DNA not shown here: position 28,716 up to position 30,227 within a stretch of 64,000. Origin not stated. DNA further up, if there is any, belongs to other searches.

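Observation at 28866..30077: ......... intein splitting the CxxxCxxC motif of an AmmeMemoRadiSam radical SAM enzyme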

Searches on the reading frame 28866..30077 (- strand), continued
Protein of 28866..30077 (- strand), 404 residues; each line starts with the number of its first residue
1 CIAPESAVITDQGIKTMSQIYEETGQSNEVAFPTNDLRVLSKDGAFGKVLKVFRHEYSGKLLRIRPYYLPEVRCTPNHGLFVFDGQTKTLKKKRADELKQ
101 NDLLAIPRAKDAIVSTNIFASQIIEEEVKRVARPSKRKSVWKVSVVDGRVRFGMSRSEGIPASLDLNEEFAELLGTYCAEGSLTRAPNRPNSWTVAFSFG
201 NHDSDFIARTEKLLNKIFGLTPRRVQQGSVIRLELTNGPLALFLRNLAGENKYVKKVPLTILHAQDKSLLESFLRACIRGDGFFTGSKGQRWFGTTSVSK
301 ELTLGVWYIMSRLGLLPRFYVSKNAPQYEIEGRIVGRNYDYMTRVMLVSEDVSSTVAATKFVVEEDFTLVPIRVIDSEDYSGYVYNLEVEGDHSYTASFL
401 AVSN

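Call 42: search_protein_families(library=ncbifam, proteins=[P0136, P0143, P0146, P0164, P0185, P0187, P0189, P0210, P0165, P0203], max_evalue=0.00001)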
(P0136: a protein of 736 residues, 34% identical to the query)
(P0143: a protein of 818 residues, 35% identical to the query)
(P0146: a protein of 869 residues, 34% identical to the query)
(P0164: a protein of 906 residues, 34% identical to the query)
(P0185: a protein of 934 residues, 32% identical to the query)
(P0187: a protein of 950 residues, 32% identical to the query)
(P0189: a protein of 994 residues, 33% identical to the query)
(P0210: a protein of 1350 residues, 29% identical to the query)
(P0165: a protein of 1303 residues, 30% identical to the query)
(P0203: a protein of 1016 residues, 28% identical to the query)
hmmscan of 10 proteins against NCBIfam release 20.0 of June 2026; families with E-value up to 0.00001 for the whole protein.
P0136 (736 aa): 12 families
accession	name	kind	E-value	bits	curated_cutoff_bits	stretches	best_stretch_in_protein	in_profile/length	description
NF011303.0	PRK14715.1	equivalog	5.9e-23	80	1585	1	131-495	936-1286/1627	DNA-directed DNA polymerase II large subunit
NF045703.1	rSAM_Tes_intein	exception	6.9e-21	73.8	1700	1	91-464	149-511/1040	tetraether lipid synthase Tes, intein-containing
NF011491.0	PRK14898.1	equivalog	7.9e-11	40.7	783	1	106-498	93-409/860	DNA-directed RNA polymerase subunit A''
TIGR04041.1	activase_YjjW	hypoth_equivalog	2.6e-10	40.2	250.2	1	546-696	83-230/276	YjjW family glycine radical enzyme activase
TIGR02495.1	NrdG2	equivalog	8.4e-10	38.3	131.15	0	82-119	17-54/193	anaerobic ribonucleoside-triphosphate reductase activating protein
TIGR02493.1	PFLA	equivalog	3.4e-08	33.2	231.75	0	542-676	32-171/235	pyruvate formate-lyase-activating protein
TIGR02494.1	PFLE_PFLC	subfamily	1.4e-07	31.1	174.35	0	547-710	95-264/293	glycyl-radical enzyme activating protein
NF011287.0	PRK14698.1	equivalog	2e-07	29.5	1238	1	302-458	380-526/1017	V-type ATP synthase subunit A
NF043069.1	T4HPD_activ_SAM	equivalog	2.7e-07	30.3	425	0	550-708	98-261/299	trans-4-hydroxy-L-proline dehydratase activase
NF033719.1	ind_deCO2_activ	equivalog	3.3e-07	29.9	425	0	541-702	98-260/302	indoleacetate decarboxylase activase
NF038098.1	GyrA_w_intein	exception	8.1e-06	24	1850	0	378-476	296-397/1232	intein-containing DNA gyrase subunit A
TIGR02491.1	NrdG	equivalog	9.4e-06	25.6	126.1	0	85-153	19-87/154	anaerobic ribonucleoside-triphosphate reductase activating protein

P0143 (818 aa): 8 families
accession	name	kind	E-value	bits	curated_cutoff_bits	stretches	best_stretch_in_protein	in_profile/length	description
NF045703.1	rSAM_Tes_intein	exception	1.2e-20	73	1700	1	139-603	145-611/1040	tetraether lipid synthase Tes, intein-containing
TIGR04337.1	AmmeMemoSam_rS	hypoth_equivalog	1.3e-09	37.4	220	1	739-813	210-287/349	AmmeMemoRadiSam system radical SAM enzyme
TIGR04041.1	activase_YjjW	hypoth_equivalog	5.2e-09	35.9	250.2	0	638-782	115-244/276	YjjW family glycine radical enzyme activase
NF011303.0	PRK14715.1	equivalog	8.5e-08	29.7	1585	1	352-504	1102-1249/1627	DNA-directed DNA polymerase II large subunit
NF048010.1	SfplDhtActHpsHDes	equivalog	1.1e-06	27.7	430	1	639-776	139-263/298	(2S)-3-sulfopropanediol dehydratase activating enzyme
NF011418.0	PRK14845.1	equivalog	1.2e-06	26.5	756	0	150-531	24-288/1049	translation initiation factor IF-2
NF011491.0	PRK14898.1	equivalog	1.6e-06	26.4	783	1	198-512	136-380/860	DNA-directed RNA polymerase subunit A''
TIGR01445.1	intein_Nterm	domain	1.9e-06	28.7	24.5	1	150-234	1-82/83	intein N-terminal splicing region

P0146 (869 aa): 5 families
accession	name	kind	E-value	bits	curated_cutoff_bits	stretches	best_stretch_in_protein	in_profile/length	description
NF045703.1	rSAM_Tes_intein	exception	2.3e-16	58.8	1700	1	155-661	148-657/1040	tetraether lipid synthase Tes, intein-containing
NF011303.0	PRK14715.1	equivalog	7.2e-11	39.9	1585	1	205-554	944-1283/1627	DNA-directed DNA polymerase II large subunit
TIGR01445.1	intein_Nterm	domain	8.2e-10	39.5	24.5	1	163-246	1-81/83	intein N-terminal splicing region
NF011287.0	PRK14698.1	equivalog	5.3e-08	31.3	1238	1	378-522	388-528/1017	V-type ATP synthase subunit A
NF011418.0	PRK14845.1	equivalog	3.7e-07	28.3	756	0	163-522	24-272/1049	translation initiation factor IF-2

P0164 (906 aa): 19 families
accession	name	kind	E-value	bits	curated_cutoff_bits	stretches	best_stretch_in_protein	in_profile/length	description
TIGR03471.1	HpnJ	equivalog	7.4e-35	120.7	577.6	2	648-841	221-412/472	hopanoid biosynthesis associated radical SAM protein HpnJ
TIGR02026.1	BchE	equivalog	4.1e-29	101.8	481.35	2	14-188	22-210/497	magnesium-protoporphyrin IX monomethyl ester anaerobic oxidative cyclase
TIGR04013.1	B12_SAM_MJ_1487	hypoth_equivalog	7.3e-29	100.8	251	2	17-190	13-169/382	TIGR04013 family B12-binding domain/radical SAM domain-containing protein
NF045703.1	rSAM_Tes_intein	exception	5.2e-25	87.4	1700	1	215-637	204-613/1040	tetraether lipid synthase Tes, intein-containing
TIGR04479.1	bcpD_PhpK_rSAM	subfamily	2.1e-24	85.8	600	2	646-798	261-413/504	PhpK family radical SAM P-methyltransferase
TIGR04072.2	rSAM_ladder_B12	equivalog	2.8e-23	82.3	360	2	8-188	12-196/443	lipid biosynthesis B12-binding/radical SAM protein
NF050148.1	rSAM_ApyD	equivalog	2.2e-21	75.9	750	2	39-189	69-216/645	RiPP biosynthesis radical SAM protein ApyD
TIGR04014.1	B12_SAM_MJ_0865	equivalog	7.7e-19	67.8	360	2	647-819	182-361/434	methyl-coenzyme M reductase glutamine C-methyltransferase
NF033070.1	rSAM_AprD4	equivalog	9.2e-19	67.6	500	1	640-825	212-399/456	AprD4 family radical SAM diol-dehydratase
TIGR04367.1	HpnR_B12_rSAM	equivalog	1.2e-18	67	650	1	12-214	20-231/490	hopanoid C-3 methylase HpnR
TIGR04385.1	B12_rSAM_cofa1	equivalog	2.3e-17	63.3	450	1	634-778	204-348/438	B12 lower ligand biosynthesis radical SAM protein BzaD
TIGR04295.1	B12_rSAM_oligo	hypoth_equivalog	5.4e-16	58.3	400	1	13-188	24-216/422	TIGR04295 family B12-binding domain-containing radical SAM protein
TIGR04190.1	B12_SAM_Ta0216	equivalog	4.2e-15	55.3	500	1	10-188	33-235/554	TIGR04190 family B12-binding domain/radical SAM domain protein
NF033712.0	B12_rSAM_KedN5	subfamily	9.2e-13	47.3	700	1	44-192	58-215/624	KedN5 family methylcobalamin-dependent radical SAM C-methyltransferase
TIGR03975.1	rSAM_ocin_1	subfamily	2.6e-12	46.1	281.85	1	38-159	118-243/606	RiPP maturation radical SAM C-methyltransferase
TIGR01445.1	intein_Nterm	domain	2.7e-10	41.1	24.5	1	188-261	1-83/83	intein N-terminal splicing region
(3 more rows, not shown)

P0185 (934 aa): 27 families (the best 25 are shown)
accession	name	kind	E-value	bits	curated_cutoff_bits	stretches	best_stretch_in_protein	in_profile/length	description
TIGR03471.1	HpnJ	equivalog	4.7e-72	243.4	577.6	2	682-912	221-446/472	hopanoid biosynthesis associated radical SAM protein HpnJ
TIGR02026.1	BchE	equivalog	3.2e-59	201.1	481.35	2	680-904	214-432/497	magnesium-protoporphyrin IX monomethyl ester anaerobic oxidative cyclase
NF050148.1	rSAM_ApyD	equivalog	7.8e-45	153.4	750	2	684-847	224-390/645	RiPP biosynthesis radical SAM protein ApyD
TIGR04479.1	bcpD_PhpK_rSAM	subfamily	7.2e-42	143.4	600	2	685-832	266-413/504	PhpK family radical SAM P-methyltransferase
NF038361.1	rSAM_Sden_1168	equivalog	3.4e-39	134.8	575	2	680-856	302-479/560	Sden_1168 family B12-binding radical SAM P-methyltransferase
TIGR04385.1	B12_rSAM_cofa1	equivalog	9e-38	130.6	450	2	681-828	217-364/438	B12 lower ligand biosynthesis radical SAM protein BzaD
NF033070.1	rSAM_AprD4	equivalog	2.6e-32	112.3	500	1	682-863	220-402/456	AprD4 family radical SAM diol-dehydratase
TIGR04072.2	rSAM_ladder_B12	equivalog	1.1e-31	109.9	360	2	682-857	203-379/443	lipid biosynthesis B12-binding/radical SAM protein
TIGR03975.1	rSAM_ocin_1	subfamily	3.2e-25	88.7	281.85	2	91-214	146-270/606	RiPP maturation radical SAM C-methyltransferase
TIGR04014.1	B12_SAM_MJ_0865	equivalog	6.1e-24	84.6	360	1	676-852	177-360/434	methyl-coenzyme M reductase glutamine C-methyltransferase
TIGR04295.1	B12_rSAM_oligo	hypoth_equivalog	1.5e-21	76.6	400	1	33-224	25-219/422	TIGR04295 family B12-binding domain-containing radical SAM protein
TIGR04367.1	HpnR_B12_rSAM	equivalog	2.9e-21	75.6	650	2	32-222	21-203/490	hopanoid C-3 methylase HpnR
TIGR04013.1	B12_SAM_MJ_1487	hypoth_equivalog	3.7e-19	68.8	251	2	744-848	248-355/382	TIGR04013 family B12-binding domain/radical SAM domain-containing protein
TIGR04190.1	B12_SAM_Ta0216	equivalog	5.1e-17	61.7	500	1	33-222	37-236/554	TIGR04190 family B12-binding domain/radical SAM domain protein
NF033712.0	B12_rSAM_KedN5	subfamily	1.3e-15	56.7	700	1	48-221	37-211/624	KedN5 family methylcobalamin-dependent radical SAM C-methyltransferase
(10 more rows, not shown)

P0187 (950 aa): 15 families
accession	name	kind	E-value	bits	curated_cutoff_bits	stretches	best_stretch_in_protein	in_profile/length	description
TIGR04072.2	rSAM_ladder_B12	equivalog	2e-20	72.9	360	1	661-844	203-383/443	lipid biosynthesis B12-binding/radical SAM protein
TIGR03471.1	HpnJ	equivalog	9e-19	67.7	577.6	1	50-242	58-246/472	hopanoid biosynthesis associated radical SAM protein HpnJ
TIGR04013.1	B12_SAM_MJ_1487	hypoth_equivalog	1.1e-17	63.9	251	1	59-209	43-169/382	TIGR04013 family B12-binding domain/radical SAM domain-containing protein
NF011303.0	PRK14715.1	equivalog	2e-17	61.7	1585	1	232-524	949-1228/1627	DNA-directed DNA polymerase II large subunit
NF050148.1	rSAM_ApyD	equivalog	1.8e-13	49.8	750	1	41-208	57-216/645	RiPP biosynthesis radical SAM protein ApyD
NF033712.0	B12_rSAM_KedN5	subfamily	1.3e-11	43.5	700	1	90-211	94-215/624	KedN5 family methylcobalamin-dependent radical SAM C-methyltransferase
TIGR03975.1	rSAM_ocin_1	subfamily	3.4e-11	42.4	281.85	1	103-208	177-282/606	RiPP maturation radical SAM C-methyltransferase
NF038361.1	rSAM_Sden_1168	equivalog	1.1e-10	40.8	575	1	60-272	140-364/560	Sden_1168 family B12-binding radical SAM P-methyltransferase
TIGR02026.1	BchE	equivalog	4e-10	39.2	481.35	1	89-207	94-210/497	magnesium-protoporphyrin IX monomethyl ester anaerobic oxidative cyclase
TIGR04385.1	B12_rSAM_cofa1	equivalog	8.1e-10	38.5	450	0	88-233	100-234/438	B12 lower ligand biosynthesis radical SAM protein BzaD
TIGR04190.1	B12_SAM_Ta0216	equivalog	2.6e-09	36.2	500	1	70-208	93-236/554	TIGR04190 family B12-binding domain/radical SAM domain protein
TIGR04479.1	bcpD_PhpK_rSAM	subfamily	6.1e-09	34.8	600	1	114-245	178-293/504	PhpK family radical SAM P-methyltransferase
NF011491.0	PRK14898.1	equivalog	1e-08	33.7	783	1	235-527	133-354/860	DNA-directed RNA polymerase subunit A''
TIGR04014.1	B12_SAM_MJ_0865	equivalog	3.6e-07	29.3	360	1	76-209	57-178/434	methyl-coenzyme M reductase glutamine C-methyltransferase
TIGR01445.1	intein_Nterm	domain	6.6e-07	30.2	24.5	0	218-276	12-83/83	intein N-terminal splicing region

P0189 (994 aa): 17 families
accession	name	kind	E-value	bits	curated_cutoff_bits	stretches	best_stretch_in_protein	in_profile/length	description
TIGR03471.1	HpnJ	equivalog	9.4e-99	331.4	577.6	2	747-983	224-456/472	hopanoid biosynthesis associated radical SAM protein HpnJ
TIGR02026.1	BchE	equivalog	2.7e-36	125.5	481.35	2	54-229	29-210/497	magnesium-protoporphyrin IX monomethyl ester anaerobic oxidative cyclase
TIGR04479.1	bcpD_PhpK_rSAM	subfamily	1.7e-23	82.8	600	1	750-889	269-408/504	PhpK family radical SAM P-methyltransferase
NF045703.1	rSAM_Tes_intein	exception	6.3e-23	80.5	1700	1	484-768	364-642/1040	tetraether lipid synthase Tes, intein-containing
TIGR04367.1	HpnR_B12_rSAM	equivalog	1.2e-17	63.6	650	2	746-925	211-383/490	hopanoid C-3 methylase HpnR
TIGR04013.1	B12_SAM_MJ_1487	hypoth_equivalog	3.6e-15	55.7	251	1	823-912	266-356/382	TIGR04013 family B12-binding domain/radical SAM domain-containing protein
TIGR04072.2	rSAM_ladder_B12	equivalog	1.2e-14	53.9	360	1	748-890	207-349/443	lipid biosynthesis B12-binding/radical SAM protein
NF038361.1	rSAM_Sden_1168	equivalog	1.5e-13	50.2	575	1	742-920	303-480/560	Sden_1168 family B12-binding radical SAM P-methyltransferase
NF050148.1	rSAM_ApyD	equivalog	1.6e-13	50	750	0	85-231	72-217/645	RiPP biosynthesis radical SAM protein ApyD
TIGR03975.1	rSAM_ocin_1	subfamily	4.7e-13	48.5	281.85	1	744-886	287-426/606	RiPP maturation radical SAM C-methyltransferase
TIGR04385.1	B12_rSAM_cofa1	equivalog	2e-12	47.1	450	1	750-890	224-364/438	B12 lower ligand biosynthesis radical SAM protein BzaD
TIGR01445.1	intein_Nterm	domain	3.1e-12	47.3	24.5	1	229-312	1-83/83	intein N-terminal splicing region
NF033712.0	B12_rSAM_KedN5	subfamily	1.1e-11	43.7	700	1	101-229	76-211/624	KedN5 family methylcobalamin-dependent radical SAM C-methyltransferase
TIGR04014.1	B12_SAM_MJ_0865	equivalog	2.4e-11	43.1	360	1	814-909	260-354/434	methyl-coenzyme M reductase glutamine C-methyltransferase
TIGR04295.1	B12_rSAM_oligo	hypoth_equivalog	4.7e-11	42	400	1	48-230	26-217/422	TIGR04295 family B12-binding domain-containing radical SAM protein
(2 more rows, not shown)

P0210 (1350 aa): 14 families
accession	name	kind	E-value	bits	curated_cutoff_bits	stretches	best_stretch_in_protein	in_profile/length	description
TIGR04317.1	W_rSAM_matur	equivalog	6.8e-32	110.9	380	1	702-1024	18-339/349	tungsten cofactor oxidoreductase radical SAM maturase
TIGR04311.1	rSAM_Geo_metal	subfamily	9.9e-24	84.1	400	1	711-869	28-188/423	radical SAM/SPASM family putative metalloenzyme maturase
NF033640.1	N_Twi_rSAM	subfamily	3.1e-17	62.7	170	1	709-868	155-313/398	twitch domain-containing radical SAM protein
NF011491.0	PRK14898.1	equivalog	9.4e-16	57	783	2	1063-1209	237-384/860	DNA-directed RNA polymerase subunit A''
NF045703.1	rSAM_Tes_intein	exception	4.7e-11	41.2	1700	1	544-799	437-713/1040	tetraether lipid synthase Tes, intein-containing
NF011287.0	PRK14698.1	equivalog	1e-10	40.3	1238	1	969-1216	300-540/1017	V-type ATP synthase subunit A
NF050035.1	rSAM_WgK_link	exception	2.3e-10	40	650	1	705-819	28-143/367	radical SAM/SPASM peptide maturase WgkB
NF011418.0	PRK14845.1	equivalog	2.9e-09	35.3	756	1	368-631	70-288/1049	translation initiation factor IF-2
TIGR02666.1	moaA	equivalog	7.4e-08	31.7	284.05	0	710-877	36-202/336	GTP 3',8-cyclase MoaA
TIGR04321.1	spiroSPASM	subfamily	1.2e-07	30.8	250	1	685-870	237-420/510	spiro-SPASM protein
TIGR04545.1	rSAM_ahbD_hemeb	equivalog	1.5e-07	31.2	500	0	701-866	14-173/339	heme b synthase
TIGR02668.1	moaA_archaeal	equivalog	3.1e-07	29.7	325.25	0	714-883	37-202/303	GTP 3',8-cyclase MoaA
NF001199.0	PRK00164.2-1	equivalog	1.4e-06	27.7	231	0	712-819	37-145/308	GTP 3',8-cyclase MoaA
TIGR04546.1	rSAM_ahbC_deAc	equivalog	8.4e-06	24.8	650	0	1297-1335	307-344/390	12,18-didecarboxysiroheme deacetylase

P0165 (1303 aa): 15 families
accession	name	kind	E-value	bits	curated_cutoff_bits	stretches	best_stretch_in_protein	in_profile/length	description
TIGR02026.1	BchE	equivalog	1e-25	90.6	481.35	1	20-162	22-168/497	magnesium-protoporphyrin IX monomethyl ester anaerobic oxidative cyclase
NF011303.0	PRK14715.1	equivalog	5.7e-24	83.3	1585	1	877-1147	1109-1393/1627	DNA-directed DNA polymerase II large subunit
NF045703.1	rSAM_Tes_intein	exception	6.2e-23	80.6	1700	1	709-1129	214-613/1040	tetraether lipid synthase Tes, intein-containing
NF011491.0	PRK14898.1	equivalog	3.4e-20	71.7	783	2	872-1038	228-395/860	DNA-directed RNA polymerase subunit A''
TIGR03471.1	HpnJ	equivalog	5.5e-16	58.5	577.6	1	36-164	46-169/472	hopanoid biosynthesis associated radical SAM protein HpnJ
TIGR04013.1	B12_SAM_MJ_1487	hypoth_equivalog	3.4e-15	55.8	251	1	27-147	17-127/382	TIGR04013 family B12-binding domain/radical SAM domain-containing protein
NF011418.0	PRK14845.1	equivalog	1.1e-13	50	756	0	793-1041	156-287/1049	translation initiation factor IF-2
NF033712.0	B12_rSAM_KedN5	subfamily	3.1e-13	48.8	700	1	59-161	61-167/624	KedN5 family methylcobalamin-dependent radical SAM C-methyltransferase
NF038361.1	rSAM_Sden_1168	equivalog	5e-12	45.1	575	0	52-191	132-269/560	Sden_1168 family B12-binding radical SAM P-methyltransferase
NF050148.1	rSAM_ApyD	equivalog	1.7e-11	43.2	750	1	59-186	73-193/645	RiPP biosynthesis radical SAM protein ApyD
TIGR04385.1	B12_rSAM_cofa1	equivalog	4.2e-09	36.1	450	0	80-164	90-171/438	B12 lower ligand biosynthesis radical SAM protein BzaD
TIGR04479.1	bcpD_PhpK_rSAM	subfamily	6.2e-09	34.7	600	0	1121-1193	336-409/504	PhpK family radical SAM P-methyltransferase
TIGR04072.2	rSAM_ladder_B12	equivalog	1.6e-07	30.4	360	0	16-134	13-142/443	lipid biosynthesis B12-binding/radical SAM protein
TIGR04014.1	B12_SAM_MJ_0865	equivalog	2.2e-07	30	360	0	56-157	34-135/434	methyl-coenzyme M reductase glutamine C-methyltransferase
TIGR04367.1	HpnR_B12_rSAM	equivalog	6e-07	28.4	650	0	20-151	22-154/490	hopanoid C-3 methylase HpnR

P0203 (1016 aa): 4 families
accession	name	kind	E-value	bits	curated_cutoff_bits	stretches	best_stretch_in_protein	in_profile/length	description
NF011491.0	PRK14898.1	equivalog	3.1e-22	78.5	783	1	228-402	243-410/860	DNA-directed RNA polymerase subunit A''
NF045703.1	rSAM_Tes_intein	exception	2.7e-19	68.5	1700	1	726-960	360-596/1040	tetraether lipid synthase Tes, intein-containing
NF011287.0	PRK14698.1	equivalog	8.6e-10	37.2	1238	0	229-365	392-525/1017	V-type ATP synthase subunit A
NF038098.1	GyrA_w_intein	exception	5.4e-08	31.2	1850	0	740-884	242-389/1232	intein-containing DNA gyrase subunit A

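Call 52: search_solved_structures(query=window:28866-30077:-, max_evalue=0.001)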
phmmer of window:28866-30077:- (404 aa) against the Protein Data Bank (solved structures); distinct sequences matched with E-value up to 0.001: 4.
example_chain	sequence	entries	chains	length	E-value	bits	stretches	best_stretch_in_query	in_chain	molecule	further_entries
2cw7_A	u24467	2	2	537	8.2e-18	67.6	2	163-291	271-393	Endonuclease PI-PkoII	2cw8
7qsu_A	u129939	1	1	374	4.4e-11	45.4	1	152-320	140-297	V-ATPase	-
7qss_A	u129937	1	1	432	6.6e-11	44.8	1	152-320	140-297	V-type ATP synthase alpha chain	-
2jmz_A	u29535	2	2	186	1.5e-05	27.2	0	42-109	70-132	Hypothetical protein MJ0781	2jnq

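Call 57: search_protein_families(library=ncbifam, alignment_id=A2, max_evalue=1e-25)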
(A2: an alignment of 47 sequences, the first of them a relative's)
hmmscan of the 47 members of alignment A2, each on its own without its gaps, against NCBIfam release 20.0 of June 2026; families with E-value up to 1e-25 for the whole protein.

A. member 1, P0136 (736 aa): 0 families

B. families by the number of members that match (of 47 scanned): 19 families
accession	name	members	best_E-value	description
TIGR04337.1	AmmeMemoSam_rS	19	1.6e-183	AmmeMemoRadiSam system radical SAM enzyme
TIGR03471.1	HpnJ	9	9.4e-99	hopanoid biosynthesis associated radical SAM protein HpnJ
TIGR02026.1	BchE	9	3.2e-59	magnesium-protoporphyrin IX monomethyl ester anaerobic oxidative cyclase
NF050148.1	rSAM_ApyD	5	1.1e-47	RiPP biosynthesis radical SAM protein ApyD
TIGR04479.1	bcpD_PhpK_rSAM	5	7.2e-42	PhpK family radical SAM P-methyltransferase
TIGR04013.1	B12_SAM_MJ_1487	5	8.9e-32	TIGR04013 family B12-binding domain/radical SAM domain-containing protein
NF038361.1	rSAM_Sden_1168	4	4.3e-42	Sden_1168 family B12-binding radical SAM P-methyltransferase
TIGR04072.2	rSAM_ladder_B12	4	1.1e-31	lipid biosynthesis B12-binding/radical SAM protein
TIGR04385.1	B12_rSAM_cofa1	3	9e-38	B12 lower ligand biosynthesis radical SAM protein BzaD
NF033070.1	rSAM_AprD4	3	2.6e-32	AprD4 family radical SAM diol-dehydratase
NF045703.1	rSAM_Tes_intein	3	6e-32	tetraether lipid synthase Tes, intein-containing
NF033668.1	rSAM_PA0069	2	6.7e-45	PA0069 family radical SAM protein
TIGR04470.1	rSAM_mob_pairB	2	8.6e-42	radical SAM mobile pair protein B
NF038135.1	rSAM_Rv2578c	2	2.7e-40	Rv2578c family radical SAM protein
NF038136.1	rSAM_Rv_intein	2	2.2e-39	intein-containing Rv2578c family radical SAM protein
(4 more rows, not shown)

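Call 72: find_related_loci(query=window:28866-30077:-, collection=viral_contigs, flank=3000)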
Query window:28866-30077:- (404 aa) in viral_contigs; peptide patterns used: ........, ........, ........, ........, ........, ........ (x = any residue, [..] = any of these).
13 stretches matched a pattern, but none encodes a relative of the query by tblastn (E <= 1e-3).
